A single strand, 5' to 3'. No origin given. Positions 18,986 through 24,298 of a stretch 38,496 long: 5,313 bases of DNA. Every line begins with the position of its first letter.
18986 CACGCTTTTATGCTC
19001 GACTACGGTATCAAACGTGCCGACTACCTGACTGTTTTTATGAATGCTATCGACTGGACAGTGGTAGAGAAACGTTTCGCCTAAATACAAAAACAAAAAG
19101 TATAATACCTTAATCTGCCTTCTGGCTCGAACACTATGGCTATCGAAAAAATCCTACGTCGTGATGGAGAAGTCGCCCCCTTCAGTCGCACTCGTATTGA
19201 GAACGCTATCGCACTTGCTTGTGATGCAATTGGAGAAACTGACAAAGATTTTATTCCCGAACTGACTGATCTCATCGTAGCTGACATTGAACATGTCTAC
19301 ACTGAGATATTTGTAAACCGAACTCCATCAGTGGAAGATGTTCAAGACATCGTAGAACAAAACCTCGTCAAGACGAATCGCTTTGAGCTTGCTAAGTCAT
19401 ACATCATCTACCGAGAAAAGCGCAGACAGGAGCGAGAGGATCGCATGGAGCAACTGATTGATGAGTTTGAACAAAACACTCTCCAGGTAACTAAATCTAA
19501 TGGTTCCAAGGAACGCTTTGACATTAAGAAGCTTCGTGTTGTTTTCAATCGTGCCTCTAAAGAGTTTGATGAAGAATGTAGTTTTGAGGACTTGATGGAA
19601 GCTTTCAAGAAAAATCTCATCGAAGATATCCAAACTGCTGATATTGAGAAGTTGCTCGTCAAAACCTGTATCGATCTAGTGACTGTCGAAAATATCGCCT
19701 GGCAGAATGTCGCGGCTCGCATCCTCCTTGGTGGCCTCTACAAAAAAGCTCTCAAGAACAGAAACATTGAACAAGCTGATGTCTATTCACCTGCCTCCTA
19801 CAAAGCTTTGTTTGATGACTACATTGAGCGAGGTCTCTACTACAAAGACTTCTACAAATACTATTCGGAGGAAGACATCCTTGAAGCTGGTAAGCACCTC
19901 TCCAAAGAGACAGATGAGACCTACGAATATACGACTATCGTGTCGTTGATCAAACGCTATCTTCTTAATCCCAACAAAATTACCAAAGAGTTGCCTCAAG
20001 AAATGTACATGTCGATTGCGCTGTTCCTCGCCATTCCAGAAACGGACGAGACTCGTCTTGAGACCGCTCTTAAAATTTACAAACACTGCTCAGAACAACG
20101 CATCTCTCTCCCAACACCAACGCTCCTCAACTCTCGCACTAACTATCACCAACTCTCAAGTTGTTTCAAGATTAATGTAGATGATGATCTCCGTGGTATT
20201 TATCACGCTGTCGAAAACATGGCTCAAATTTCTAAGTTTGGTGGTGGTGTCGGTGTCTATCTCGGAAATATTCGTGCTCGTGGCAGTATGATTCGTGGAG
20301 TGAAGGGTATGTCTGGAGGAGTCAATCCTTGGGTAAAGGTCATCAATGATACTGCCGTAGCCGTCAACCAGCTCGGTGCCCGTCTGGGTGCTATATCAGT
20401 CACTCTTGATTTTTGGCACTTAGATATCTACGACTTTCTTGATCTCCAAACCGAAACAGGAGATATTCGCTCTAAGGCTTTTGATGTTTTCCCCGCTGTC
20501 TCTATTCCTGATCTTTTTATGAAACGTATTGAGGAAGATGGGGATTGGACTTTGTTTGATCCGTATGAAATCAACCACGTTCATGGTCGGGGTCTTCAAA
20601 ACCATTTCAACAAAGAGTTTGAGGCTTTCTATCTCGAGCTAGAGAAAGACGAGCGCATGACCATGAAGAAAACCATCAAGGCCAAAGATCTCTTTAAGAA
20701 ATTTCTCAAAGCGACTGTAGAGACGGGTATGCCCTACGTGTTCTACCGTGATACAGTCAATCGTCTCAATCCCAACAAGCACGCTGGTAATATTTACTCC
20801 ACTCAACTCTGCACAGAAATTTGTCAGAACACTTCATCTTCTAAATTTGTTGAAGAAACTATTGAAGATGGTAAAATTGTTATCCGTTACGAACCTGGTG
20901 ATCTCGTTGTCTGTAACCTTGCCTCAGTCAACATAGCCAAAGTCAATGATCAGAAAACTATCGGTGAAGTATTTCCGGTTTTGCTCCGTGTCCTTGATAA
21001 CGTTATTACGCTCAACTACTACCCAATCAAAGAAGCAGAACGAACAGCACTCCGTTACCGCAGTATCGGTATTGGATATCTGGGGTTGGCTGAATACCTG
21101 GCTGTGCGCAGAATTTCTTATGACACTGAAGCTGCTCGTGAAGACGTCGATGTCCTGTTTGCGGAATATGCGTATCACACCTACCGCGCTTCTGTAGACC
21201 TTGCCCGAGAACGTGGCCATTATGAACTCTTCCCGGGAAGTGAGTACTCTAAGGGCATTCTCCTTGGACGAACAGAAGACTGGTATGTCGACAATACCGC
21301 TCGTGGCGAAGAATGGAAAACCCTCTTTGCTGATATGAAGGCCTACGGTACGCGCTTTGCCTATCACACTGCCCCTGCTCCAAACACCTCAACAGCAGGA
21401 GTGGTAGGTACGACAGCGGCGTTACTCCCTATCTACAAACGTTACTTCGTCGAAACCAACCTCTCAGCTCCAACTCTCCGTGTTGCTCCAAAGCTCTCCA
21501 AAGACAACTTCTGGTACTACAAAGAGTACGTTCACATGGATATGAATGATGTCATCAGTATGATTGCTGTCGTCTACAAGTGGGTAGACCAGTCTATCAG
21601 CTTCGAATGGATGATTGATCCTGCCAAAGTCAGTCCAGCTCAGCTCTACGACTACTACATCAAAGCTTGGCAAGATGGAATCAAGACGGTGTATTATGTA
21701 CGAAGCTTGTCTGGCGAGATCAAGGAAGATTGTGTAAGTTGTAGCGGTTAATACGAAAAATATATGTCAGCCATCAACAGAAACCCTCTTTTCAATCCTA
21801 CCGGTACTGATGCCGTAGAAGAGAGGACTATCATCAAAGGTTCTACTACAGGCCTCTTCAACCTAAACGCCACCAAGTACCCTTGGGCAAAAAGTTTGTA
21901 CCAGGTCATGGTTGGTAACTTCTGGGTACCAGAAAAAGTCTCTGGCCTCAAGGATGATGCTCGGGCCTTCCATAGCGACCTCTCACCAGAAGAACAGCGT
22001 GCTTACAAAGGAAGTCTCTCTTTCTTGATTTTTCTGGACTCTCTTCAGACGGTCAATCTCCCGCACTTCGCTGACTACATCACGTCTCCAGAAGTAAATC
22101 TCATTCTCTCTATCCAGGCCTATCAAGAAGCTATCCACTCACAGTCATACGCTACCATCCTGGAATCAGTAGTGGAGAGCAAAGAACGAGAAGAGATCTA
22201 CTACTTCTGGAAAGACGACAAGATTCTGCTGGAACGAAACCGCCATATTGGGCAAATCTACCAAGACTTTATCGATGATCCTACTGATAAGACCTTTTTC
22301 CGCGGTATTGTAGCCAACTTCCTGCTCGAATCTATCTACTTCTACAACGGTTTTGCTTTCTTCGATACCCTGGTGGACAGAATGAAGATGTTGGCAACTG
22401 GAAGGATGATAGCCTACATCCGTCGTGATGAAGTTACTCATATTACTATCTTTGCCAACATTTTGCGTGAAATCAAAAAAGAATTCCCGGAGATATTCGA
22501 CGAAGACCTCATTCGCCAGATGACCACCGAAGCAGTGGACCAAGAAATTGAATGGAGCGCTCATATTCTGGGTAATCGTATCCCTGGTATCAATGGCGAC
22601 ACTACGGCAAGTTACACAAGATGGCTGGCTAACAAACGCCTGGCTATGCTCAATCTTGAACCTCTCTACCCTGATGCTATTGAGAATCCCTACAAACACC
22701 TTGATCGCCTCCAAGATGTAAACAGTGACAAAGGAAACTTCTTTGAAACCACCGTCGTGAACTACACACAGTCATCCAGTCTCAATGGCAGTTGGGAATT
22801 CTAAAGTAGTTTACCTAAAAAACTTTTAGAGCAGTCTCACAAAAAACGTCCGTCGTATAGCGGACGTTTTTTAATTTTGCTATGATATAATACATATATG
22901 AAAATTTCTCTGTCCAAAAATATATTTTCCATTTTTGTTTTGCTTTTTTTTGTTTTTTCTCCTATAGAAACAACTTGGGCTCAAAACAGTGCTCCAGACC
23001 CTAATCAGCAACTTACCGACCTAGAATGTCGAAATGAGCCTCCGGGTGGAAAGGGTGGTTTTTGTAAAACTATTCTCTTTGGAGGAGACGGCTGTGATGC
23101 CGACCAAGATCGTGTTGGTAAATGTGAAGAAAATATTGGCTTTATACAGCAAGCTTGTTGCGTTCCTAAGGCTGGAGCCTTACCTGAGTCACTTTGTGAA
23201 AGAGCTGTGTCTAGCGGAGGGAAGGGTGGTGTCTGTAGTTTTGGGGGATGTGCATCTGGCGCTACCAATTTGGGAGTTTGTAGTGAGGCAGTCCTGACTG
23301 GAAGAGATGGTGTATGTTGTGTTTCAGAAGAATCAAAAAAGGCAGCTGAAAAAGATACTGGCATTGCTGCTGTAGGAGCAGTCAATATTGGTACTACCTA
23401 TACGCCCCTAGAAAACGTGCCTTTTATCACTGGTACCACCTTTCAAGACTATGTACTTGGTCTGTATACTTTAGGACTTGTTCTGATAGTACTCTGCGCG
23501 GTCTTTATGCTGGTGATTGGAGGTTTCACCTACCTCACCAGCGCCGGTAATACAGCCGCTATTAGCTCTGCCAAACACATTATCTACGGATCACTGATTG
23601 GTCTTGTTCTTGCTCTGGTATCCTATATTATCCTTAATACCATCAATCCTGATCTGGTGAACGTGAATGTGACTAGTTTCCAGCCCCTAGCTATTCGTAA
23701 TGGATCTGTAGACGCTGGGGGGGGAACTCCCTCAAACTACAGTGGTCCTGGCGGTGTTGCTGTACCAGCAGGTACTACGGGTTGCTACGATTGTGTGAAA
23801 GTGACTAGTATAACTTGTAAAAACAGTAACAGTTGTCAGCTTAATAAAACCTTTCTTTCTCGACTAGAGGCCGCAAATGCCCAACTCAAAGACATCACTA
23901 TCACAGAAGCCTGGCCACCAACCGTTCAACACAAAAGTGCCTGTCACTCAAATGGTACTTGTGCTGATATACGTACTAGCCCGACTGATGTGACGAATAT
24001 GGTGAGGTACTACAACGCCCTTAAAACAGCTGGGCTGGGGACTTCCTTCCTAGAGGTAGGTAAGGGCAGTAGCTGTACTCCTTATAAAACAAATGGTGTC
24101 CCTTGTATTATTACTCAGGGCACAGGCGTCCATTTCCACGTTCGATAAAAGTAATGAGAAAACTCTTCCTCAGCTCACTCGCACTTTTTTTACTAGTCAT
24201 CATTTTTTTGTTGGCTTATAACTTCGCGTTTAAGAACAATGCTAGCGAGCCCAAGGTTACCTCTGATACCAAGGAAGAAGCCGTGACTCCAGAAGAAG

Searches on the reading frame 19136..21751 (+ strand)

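Call 9: search_protein_families(library=pfam, proteins=[window:19136-21751:+], max_evalue=0.01)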
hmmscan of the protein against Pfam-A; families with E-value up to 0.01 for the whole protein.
window:19136-21751:+ (871 aa): 3 families
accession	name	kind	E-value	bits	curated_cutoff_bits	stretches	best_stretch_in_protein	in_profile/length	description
PF02867.20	Ribonuc_red_lgC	-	2.3e-142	475.7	23.9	1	341-855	1-523/523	Ribonucleotide reductase, barrel domain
PF03477.21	ATP-cone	-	3.1e-26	92.2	25.8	2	5-97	2-87/88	ATP cone domain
PF00317.26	Ribonuc_red_lgN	-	9e-15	54.9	28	1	265-336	5-75/77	Ribonucleotide reductase, all-alpha domain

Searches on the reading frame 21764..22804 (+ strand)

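Call 16: search_protein_families(library=pfam, proteins=[window:21764-22804:+], max_evalue=0.01)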
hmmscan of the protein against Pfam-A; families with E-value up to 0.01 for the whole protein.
window:21764-22804:+ (346 aa): 1 family
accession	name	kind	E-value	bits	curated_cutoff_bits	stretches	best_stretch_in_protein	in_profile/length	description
PF00268.27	Ribonuc_red_sm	-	8.1e-71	239.1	33.6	1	32-309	2-281/281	Ribonucleotide reductase, small chain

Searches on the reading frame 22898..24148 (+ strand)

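Call 8: search_protein_families(library=pfam, proteins=[window:22898-24148:+], max_evalue=0.01)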
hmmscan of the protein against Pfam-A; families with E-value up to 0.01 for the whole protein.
window:22898-24148:+ (416 aa): 1 family
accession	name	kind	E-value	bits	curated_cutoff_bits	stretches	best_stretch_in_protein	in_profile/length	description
PF18895.5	T4SS_pilin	-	0.0034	17.9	26.6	1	194-249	17-71/71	Type IV secretion system pilin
